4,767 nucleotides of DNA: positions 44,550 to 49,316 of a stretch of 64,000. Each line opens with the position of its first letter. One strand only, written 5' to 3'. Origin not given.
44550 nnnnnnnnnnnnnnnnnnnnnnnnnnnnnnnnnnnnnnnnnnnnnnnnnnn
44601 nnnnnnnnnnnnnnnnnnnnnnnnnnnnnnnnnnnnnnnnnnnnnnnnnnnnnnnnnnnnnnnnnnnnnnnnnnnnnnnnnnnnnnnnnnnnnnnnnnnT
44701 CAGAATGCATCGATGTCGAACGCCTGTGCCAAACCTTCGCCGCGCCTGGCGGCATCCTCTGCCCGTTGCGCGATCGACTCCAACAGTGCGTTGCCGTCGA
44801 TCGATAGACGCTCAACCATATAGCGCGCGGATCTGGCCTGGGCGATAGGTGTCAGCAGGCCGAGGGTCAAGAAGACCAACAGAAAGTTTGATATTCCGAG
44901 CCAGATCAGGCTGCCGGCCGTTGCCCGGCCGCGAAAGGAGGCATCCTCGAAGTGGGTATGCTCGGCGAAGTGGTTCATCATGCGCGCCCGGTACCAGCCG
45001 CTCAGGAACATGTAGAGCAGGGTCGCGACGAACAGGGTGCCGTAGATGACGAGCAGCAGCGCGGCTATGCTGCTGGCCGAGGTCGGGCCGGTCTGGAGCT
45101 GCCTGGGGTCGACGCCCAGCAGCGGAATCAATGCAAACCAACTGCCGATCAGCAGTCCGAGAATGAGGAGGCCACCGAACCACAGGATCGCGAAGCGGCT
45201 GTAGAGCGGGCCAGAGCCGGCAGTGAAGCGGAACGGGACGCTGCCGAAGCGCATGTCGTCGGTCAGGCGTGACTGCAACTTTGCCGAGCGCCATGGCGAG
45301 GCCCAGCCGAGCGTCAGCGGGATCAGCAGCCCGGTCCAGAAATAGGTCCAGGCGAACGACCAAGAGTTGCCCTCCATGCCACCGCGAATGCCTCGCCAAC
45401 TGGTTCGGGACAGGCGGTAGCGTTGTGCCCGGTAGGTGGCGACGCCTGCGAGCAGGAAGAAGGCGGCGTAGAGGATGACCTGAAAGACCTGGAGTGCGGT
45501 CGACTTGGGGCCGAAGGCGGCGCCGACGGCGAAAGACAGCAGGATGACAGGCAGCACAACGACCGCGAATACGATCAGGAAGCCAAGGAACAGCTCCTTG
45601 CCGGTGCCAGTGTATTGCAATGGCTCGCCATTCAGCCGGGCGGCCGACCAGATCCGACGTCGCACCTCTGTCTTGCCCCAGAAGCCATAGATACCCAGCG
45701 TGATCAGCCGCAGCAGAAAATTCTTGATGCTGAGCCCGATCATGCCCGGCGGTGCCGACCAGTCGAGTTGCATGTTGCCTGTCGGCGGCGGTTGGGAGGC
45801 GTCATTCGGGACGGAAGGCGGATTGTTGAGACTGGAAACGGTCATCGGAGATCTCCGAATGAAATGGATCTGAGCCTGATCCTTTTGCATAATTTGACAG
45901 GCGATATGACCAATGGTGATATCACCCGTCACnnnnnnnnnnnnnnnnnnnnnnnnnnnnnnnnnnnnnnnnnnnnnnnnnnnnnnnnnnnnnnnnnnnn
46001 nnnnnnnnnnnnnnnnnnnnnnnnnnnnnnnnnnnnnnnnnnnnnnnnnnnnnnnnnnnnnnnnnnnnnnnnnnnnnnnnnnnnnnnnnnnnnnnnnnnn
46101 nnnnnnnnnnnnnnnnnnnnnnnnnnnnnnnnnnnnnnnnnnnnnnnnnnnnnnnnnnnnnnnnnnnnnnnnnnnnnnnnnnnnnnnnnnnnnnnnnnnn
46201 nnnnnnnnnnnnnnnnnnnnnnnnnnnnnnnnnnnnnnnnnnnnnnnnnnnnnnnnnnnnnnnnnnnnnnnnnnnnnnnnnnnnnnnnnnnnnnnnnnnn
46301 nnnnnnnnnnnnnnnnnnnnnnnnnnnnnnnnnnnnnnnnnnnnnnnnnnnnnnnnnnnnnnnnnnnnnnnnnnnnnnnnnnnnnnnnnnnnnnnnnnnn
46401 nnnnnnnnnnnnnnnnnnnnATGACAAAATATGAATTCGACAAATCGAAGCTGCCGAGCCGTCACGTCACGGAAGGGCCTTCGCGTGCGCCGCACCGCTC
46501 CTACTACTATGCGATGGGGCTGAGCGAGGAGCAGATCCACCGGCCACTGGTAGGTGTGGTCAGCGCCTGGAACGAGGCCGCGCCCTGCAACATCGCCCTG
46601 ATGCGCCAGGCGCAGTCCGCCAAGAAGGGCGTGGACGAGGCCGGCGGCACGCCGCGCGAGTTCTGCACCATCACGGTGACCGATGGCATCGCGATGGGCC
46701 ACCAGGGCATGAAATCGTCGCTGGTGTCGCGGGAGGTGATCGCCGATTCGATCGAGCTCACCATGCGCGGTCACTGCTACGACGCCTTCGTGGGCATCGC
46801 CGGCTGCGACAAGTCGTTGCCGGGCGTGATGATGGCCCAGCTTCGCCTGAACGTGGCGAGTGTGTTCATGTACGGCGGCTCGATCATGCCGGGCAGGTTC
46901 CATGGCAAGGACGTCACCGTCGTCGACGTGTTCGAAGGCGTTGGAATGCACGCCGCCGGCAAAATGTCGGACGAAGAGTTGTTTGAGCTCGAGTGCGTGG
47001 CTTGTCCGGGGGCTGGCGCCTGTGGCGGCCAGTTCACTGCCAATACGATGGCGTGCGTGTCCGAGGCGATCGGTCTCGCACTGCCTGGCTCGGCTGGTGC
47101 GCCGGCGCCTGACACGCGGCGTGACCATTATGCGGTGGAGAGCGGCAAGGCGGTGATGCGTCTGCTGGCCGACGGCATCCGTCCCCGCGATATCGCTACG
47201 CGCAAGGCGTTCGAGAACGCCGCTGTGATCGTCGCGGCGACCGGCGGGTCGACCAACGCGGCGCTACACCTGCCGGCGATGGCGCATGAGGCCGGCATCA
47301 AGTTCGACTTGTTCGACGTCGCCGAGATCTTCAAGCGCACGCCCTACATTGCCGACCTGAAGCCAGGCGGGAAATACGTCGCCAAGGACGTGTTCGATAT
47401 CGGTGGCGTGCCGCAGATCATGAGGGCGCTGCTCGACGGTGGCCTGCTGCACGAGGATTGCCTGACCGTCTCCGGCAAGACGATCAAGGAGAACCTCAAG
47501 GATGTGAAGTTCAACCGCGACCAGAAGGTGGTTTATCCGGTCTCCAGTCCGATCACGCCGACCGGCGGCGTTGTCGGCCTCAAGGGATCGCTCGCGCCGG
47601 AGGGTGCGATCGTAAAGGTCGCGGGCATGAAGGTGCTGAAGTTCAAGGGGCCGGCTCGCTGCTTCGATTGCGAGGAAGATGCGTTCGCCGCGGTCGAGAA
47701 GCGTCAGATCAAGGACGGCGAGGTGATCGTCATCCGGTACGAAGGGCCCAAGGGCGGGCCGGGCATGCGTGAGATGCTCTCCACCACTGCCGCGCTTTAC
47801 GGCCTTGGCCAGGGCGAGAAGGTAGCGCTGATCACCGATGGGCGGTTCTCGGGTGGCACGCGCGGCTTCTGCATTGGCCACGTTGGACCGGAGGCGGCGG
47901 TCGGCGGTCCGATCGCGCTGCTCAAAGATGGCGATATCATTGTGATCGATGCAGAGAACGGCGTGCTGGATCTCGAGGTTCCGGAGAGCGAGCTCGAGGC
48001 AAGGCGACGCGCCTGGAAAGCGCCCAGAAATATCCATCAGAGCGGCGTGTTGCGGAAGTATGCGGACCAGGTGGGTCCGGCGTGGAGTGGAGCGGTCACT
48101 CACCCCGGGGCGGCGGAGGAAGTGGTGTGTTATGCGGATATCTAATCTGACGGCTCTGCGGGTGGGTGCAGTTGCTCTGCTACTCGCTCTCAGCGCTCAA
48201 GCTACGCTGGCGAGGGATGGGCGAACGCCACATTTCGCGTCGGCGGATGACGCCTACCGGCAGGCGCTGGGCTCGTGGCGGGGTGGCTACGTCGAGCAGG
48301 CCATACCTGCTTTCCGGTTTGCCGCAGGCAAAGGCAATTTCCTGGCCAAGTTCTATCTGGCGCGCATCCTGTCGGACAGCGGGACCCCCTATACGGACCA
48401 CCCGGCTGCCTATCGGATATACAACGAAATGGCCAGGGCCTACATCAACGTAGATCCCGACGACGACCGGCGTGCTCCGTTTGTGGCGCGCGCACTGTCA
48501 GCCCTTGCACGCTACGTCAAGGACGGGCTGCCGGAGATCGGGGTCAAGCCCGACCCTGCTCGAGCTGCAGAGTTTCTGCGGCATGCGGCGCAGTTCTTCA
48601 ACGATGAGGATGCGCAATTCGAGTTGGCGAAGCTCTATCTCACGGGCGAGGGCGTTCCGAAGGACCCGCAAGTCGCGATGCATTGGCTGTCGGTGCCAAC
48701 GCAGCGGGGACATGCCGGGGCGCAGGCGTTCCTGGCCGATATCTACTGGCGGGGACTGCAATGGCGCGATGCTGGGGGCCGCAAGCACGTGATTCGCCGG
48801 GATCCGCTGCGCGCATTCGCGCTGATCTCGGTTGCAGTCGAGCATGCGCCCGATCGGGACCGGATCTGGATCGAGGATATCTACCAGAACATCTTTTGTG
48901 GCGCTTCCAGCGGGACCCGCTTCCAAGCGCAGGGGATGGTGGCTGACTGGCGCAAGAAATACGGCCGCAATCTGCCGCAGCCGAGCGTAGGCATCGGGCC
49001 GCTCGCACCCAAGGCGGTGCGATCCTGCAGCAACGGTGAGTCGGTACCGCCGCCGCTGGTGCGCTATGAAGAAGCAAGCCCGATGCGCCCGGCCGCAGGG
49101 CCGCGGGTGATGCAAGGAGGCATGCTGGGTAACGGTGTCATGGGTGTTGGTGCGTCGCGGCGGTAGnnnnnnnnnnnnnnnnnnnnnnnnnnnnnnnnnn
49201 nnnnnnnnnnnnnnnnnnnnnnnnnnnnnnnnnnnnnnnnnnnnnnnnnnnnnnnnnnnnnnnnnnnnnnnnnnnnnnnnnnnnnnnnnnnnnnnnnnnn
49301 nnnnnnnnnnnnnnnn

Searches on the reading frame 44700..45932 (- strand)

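Call 20: search_protein_families(library=pfam, proteins=[window:44700-45932:-], max_evalue=0.001)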
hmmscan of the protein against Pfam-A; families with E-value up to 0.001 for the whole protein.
window:44700-45932:- (410 aa): 1 family
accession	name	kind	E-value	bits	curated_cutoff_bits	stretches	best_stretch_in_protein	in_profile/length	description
PF05987.18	DUF898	-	1.7e-80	271.1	28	1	65-403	14-335/336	Bacterial protein of unknown function (DUF898)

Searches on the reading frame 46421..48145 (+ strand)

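Call 20: search_protein_families(library=pfam, proteins=[window:46421-48145:+], max_evalue=0.001)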
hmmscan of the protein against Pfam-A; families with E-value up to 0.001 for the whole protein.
window:46421-48145:+ (574 aa): 2 families
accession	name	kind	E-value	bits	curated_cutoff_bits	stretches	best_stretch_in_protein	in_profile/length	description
PF00920.27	ILVD_EDD_N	-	2e-126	421.9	27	1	41-358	1-316/316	Dihydroxy-acid/6-phosphogluconate dehydratase N-terminal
PF24877.1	ILV_EDD_C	-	1.9e-73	246.4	27.7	1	369-558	1-191/191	Dihydroxy-acid/6-phosphogluconate dehydratase C-terminal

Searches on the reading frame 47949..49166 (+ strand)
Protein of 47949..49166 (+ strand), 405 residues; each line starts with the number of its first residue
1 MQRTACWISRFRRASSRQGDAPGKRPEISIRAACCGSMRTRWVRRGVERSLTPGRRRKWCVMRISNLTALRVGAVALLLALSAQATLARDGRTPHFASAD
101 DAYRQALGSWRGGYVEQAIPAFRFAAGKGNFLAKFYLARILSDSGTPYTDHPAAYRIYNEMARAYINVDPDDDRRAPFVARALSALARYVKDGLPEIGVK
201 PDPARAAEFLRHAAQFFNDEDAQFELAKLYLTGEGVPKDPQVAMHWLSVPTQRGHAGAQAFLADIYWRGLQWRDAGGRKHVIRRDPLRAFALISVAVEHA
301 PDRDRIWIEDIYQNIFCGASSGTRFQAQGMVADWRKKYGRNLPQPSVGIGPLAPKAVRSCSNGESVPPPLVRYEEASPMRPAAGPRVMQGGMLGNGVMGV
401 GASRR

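Call 20: search_protein_families(library=pfam, proteins=[window:47949-49166:+], max_evalue=0.001)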
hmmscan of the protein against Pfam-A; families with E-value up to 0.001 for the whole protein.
window:47949-49166:+ (405 aa): 1 family
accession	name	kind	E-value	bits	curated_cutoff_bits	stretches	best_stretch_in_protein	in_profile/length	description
PF08238.18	Sel1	-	3e-11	43.9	30.7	1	221-247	2-28/36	Sel1 repeat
